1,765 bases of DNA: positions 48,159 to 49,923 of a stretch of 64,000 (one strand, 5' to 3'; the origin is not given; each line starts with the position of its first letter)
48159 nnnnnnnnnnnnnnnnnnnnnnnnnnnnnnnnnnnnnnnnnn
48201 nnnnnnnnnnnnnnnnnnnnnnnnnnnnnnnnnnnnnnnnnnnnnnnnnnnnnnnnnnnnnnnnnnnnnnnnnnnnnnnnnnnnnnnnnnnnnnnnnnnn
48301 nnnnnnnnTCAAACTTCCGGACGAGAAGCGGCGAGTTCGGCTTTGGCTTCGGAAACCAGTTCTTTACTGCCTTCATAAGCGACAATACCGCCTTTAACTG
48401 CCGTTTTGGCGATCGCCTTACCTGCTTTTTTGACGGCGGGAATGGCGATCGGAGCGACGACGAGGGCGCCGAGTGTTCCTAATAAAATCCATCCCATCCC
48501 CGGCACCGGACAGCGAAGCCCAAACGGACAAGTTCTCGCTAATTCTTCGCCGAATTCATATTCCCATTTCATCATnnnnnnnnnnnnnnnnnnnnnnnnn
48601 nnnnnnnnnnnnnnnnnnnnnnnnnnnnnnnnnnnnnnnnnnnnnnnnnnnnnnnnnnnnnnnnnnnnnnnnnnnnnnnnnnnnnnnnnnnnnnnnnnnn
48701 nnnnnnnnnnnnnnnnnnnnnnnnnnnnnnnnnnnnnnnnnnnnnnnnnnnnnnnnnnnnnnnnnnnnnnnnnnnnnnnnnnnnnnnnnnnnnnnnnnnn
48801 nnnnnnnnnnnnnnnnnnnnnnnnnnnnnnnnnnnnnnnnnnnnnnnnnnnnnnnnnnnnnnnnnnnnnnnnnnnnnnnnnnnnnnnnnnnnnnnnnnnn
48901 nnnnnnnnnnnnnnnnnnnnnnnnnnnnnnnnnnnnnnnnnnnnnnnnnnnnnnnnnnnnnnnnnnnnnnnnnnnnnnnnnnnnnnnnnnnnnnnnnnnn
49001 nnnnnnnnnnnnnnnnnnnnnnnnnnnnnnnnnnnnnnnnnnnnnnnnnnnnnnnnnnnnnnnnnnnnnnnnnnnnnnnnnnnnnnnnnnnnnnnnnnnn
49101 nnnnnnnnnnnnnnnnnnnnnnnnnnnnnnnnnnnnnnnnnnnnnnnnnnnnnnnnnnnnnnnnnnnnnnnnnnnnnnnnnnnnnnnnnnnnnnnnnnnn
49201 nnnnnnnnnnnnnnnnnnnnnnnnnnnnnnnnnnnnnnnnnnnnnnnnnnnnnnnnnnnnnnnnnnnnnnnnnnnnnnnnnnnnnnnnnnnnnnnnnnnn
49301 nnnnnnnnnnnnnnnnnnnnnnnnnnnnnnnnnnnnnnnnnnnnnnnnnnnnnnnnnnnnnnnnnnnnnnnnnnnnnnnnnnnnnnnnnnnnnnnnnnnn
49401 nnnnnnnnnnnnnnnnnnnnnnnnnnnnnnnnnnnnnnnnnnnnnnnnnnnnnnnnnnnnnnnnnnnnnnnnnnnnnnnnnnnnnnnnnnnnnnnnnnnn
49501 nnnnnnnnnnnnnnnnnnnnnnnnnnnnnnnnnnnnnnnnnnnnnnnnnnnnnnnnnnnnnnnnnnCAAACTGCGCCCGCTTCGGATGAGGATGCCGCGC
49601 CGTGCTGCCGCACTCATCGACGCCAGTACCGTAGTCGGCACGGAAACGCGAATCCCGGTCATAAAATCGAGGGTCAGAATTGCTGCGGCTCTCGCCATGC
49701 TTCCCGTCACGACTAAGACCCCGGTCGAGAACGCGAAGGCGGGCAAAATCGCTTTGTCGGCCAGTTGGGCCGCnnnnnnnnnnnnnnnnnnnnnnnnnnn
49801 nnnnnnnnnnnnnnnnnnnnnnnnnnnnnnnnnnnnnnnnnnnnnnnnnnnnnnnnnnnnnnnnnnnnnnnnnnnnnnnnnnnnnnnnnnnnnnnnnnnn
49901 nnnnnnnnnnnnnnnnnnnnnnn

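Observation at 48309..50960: P-type ATPase with heavy-metal-pump architecture but no CPx / CxxC motifs, plus an 88-aa co-oriented partner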

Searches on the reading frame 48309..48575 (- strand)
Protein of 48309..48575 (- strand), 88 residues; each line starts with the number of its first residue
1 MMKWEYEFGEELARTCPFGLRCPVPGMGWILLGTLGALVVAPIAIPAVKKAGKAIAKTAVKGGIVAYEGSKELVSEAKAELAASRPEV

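Call 3: search_protein_families(library=pfam, proteins=[window:48309-48575:-], max_evalue=0.01)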
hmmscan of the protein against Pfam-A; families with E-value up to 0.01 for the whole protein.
window:48309-48575:- (88 aa): 0 families

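Call 4: search_protein_families(library=ncbifam, proteins=[window:48309-48575:-], max_evalue=0.01)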
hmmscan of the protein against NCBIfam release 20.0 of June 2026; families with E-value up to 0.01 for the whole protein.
window:48309-48575:- (88 aa): 0 families

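Call 14: search_protein_families(library=pfam, proteins=[window:48309-48575:-], max_evalue=10)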
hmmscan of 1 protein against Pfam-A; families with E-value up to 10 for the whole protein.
window:48309-48575:- (88 aa): 1 family
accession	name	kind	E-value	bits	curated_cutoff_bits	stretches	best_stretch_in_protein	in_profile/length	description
PF17195.9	DUF5132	-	0.51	10.9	25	1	53-76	3-26/47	Protein of unknown function (DUF5132)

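Call 15: find_homologous_proteins(query=window:48309-48575:-, max_evalue=0.01)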
Query window:48309-48575:- (88 aa): 9 proteins with E <= 0.01 among 18 candidates.
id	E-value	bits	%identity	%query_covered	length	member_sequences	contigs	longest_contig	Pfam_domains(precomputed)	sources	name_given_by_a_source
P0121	1.1e-49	184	100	100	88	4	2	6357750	-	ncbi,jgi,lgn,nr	ncbi:hypothetical protein [Oxynema aestuarii]|jgi:uncharacterized RDD family membrane protein YckC|n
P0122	1.2e-33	133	68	83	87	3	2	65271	-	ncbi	-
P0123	2.4e-30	122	64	83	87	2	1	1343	-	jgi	jgi:hypothetical protein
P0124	2.2e-27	112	66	98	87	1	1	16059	-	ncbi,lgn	ncbi:MAG: hypothetical protein AB4426_27945 [Xenococcaceae cyanobacterium]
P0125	1.9e-26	109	62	98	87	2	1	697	-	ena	-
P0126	5.5e-22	95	58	98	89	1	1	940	-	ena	-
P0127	6.0e-22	95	58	97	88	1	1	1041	-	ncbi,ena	-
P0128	7.3e-19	85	55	93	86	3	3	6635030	-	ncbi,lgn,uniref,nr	ncbi:hypothetical protein Nos7524_5060 [Nostoc sp. PCC 7524]|uniref:hypothetical protein n=1 Tax=Nos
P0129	4.8e-13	67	63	65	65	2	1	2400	-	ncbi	-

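Call 96: predict_structure(alignment_id=A1)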
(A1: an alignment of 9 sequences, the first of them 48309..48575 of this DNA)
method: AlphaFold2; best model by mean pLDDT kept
length: 88 residues; sequences in the alignment: 9
mean_pLDDT: 55.8   pTM: 0.21
mean pLDDT of the five models: 55.8, 54.1, 53.3, 52.9, 43.9
residues with pLDDT >= 90: 0; 70-90: 0; 50-70: 77; < 50: 11
segments of 3 or more residues with pLDDT < 50: 84-88
pLDDT, mean of each block of 10 residues (from residue 1): 63 58 55 63 60 53 50 52 45
secondary structure, 60 per line:
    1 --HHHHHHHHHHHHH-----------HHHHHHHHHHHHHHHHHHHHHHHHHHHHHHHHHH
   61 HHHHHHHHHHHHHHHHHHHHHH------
elements in order: H3-15 H27-82

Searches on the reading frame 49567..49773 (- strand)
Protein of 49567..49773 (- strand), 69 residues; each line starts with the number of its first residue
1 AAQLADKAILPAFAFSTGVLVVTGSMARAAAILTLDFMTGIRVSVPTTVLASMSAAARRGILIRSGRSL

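Call 41: find_related_loci(query=A3, collection=genome_contigs, flank=8000)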
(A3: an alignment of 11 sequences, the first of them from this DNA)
Query A3 (69 aa) in genome_contigs; peptide patterns used: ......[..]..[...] (x = any residue, [..] = any of these).
317 stretches matched a pattern; 308 encode a relative of the query (tblastn E <= 1e-3); the best 80 are kept; 80 distinct loci.
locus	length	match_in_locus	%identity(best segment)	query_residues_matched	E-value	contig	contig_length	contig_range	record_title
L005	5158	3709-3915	90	1-69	4e-35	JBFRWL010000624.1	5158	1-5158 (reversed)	MAG: Prochloraceae cyanobacterium isolate 05_out_wi_poop_bin.33 05outWiPooB33_c_000002959171, whole genome shotgun seque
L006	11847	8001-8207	93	1-69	2e-35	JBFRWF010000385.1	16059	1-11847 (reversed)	MAG: Xenococcaceae cyanobacterium isolate 08_in_wi_poop_bin.1 08InWiPooB1_c_000002540663, whole genome shotgun sequence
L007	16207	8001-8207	88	1-69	3e-34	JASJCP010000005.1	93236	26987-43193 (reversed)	MAG: Xenococcaceae cyanobacterium MO_167.B27 MO_167.c_91, whole genome shotgun sequence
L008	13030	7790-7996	88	1-69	5e-34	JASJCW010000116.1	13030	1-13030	MAG: Prochloraceae cyanobacterium isolate MO_167.B41 MO_167.c_2732, whole genome shotgun sequence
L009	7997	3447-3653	87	1-69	7e-34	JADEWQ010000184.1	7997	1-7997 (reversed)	Pleurocapsales cyanobacterium LEGE 06147 NODE_613_length_, whole genome shotgun sequence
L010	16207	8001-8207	88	1-69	5e-34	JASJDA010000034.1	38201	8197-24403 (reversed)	MAG: Prochloraceae cyanobacterium isolate MO_167.B51 MO_167.c_532, whole genome shotgun sequence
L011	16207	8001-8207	88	1-69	1e-33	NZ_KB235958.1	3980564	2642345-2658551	Baaleninema simplex PCC 7105 Gei7105DRAFT_GPC.5, whole genome shotgun sequence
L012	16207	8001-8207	81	1-69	1e-31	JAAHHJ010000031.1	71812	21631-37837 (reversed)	MAG: Symploca sp. SIO3C6 3C6_NODE_31, whole genome shotgun sequence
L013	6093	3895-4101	80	1-69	2e-30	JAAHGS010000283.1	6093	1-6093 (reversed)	MAG: Symploca sp. SIO2E9 2E9_NODE_283, whole genome shotgun sequence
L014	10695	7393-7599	77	1-69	2e-29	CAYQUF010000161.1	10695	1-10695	MAG TPA_asm: uncultured bacterium isolate binchicken_co15_110 genome assembly, contig: NODE_4549_length_10695_cov_56.988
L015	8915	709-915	75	1-69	3e-28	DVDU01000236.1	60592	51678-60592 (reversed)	MAG TPA_asm: Oscillatoriaceae cyanobacterium M33_DOE_052 k141_1392779, whole genome shotgun sequence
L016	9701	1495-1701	68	1-69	5e-26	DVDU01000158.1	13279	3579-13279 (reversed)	MAG TPA_asm: Oscillatoriaceae cyanobacterium M33_DOE_052 k141_1437985, whole genome shotgun sequence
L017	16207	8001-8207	71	1-69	8e-26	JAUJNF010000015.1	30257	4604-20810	MAG: Thermoleophilaceae bacterium isolate YX2bin21 opera_contig_1628, whole genome shotgun sequence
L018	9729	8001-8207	67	1-69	1e-25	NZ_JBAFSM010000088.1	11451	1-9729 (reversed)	Pannus brasiliensis CCIBt3594 NODE_88_length_11451_cov_58.386715, whole genome shotgun sequence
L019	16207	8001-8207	68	1-69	3e-25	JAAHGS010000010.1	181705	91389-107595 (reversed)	MAG: Symploca sp. SIO2E9 2E9_NODE_10, whole genome shotgun sequence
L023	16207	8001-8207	65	1-69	3e-24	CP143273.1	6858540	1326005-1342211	MAG: Phormidium sp. isolate R1S1 chromosome, complete genome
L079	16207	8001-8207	59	1-69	1e-21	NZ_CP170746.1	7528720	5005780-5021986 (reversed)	Chlorogloeopsis fritschii PCC 6912 chromosome, complete genome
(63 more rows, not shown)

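Call 45: search_protein_families(library=pfam, proteins=[L023:5332-5649:+, L006:9507-9764:+], max_evalue=0.1)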
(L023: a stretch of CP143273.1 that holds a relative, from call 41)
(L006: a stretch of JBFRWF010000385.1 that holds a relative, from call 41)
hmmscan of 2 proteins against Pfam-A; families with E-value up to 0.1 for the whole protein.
L023:5332-5649:+ (105 aa): 1 family
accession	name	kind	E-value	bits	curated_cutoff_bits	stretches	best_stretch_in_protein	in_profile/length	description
PF17195.9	DUF5132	-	2.2e-14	53.7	25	1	46-88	2-44/47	Protein of unknown function (DUF5132)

L006:9507-9764:+ (85 aa): 1 family
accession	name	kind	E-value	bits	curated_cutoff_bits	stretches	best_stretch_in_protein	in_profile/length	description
PF17195.9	DUF5132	-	4.9e-16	59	25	1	37-81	1-45/47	Protein of unknown function (DUF5132)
